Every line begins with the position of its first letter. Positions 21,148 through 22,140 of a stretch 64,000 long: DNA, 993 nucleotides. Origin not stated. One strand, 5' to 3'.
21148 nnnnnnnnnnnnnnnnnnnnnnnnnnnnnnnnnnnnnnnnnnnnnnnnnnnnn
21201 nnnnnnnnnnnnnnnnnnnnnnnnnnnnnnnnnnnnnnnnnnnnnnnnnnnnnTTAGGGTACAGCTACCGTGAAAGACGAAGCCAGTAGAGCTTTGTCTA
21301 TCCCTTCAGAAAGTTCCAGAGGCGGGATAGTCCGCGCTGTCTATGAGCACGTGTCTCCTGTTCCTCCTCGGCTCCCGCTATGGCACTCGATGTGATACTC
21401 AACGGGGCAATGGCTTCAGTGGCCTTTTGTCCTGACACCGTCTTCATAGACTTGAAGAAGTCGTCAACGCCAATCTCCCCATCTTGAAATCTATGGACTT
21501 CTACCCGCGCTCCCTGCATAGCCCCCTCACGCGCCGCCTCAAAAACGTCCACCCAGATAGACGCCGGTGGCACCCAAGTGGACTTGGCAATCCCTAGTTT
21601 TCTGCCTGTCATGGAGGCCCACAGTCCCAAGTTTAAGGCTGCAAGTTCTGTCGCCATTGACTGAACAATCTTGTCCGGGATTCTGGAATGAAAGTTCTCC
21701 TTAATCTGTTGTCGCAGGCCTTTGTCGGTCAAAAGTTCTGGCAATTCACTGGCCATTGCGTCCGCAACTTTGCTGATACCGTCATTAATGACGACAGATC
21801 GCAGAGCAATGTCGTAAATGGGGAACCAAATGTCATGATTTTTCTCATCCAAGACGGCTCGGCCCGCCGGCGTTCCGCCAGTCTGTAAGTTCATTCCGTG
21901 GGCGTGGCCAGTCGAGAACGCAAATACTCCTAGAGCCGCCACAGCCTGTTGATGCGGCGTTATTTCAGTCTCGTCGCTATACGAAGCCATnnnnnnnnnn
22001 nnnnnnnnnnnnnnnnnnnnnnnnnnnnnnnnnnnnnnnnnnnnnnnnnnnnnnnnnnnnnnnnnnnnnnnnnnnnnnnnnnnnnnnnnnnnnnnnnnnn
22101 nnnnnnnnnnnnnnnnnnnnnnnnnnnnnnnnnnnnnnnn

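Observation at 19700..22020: Low-GC three-gene island (unknown 231-aa protein, tail-anchored J-domain protein, HNH endonuclease) inserted between two ACAD paralogs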

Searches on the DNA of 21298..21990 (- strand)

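Call 19: search_rna_families(sources=[L001], threshold=evalue, max_evalue=0.1)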
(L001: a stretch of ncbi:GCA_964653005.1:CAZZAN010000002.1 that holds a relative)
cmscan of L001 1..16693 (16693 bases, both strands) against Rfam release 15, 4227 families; matches with E-value up to 0.1: 1.
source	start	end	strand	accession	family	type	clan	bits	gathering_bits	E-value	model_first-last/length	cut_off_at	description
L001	2092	2164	+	RF00005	tRNA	Gene; tRNA;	CL00001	61.6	29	1.7e-11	1-71/71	no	tRNA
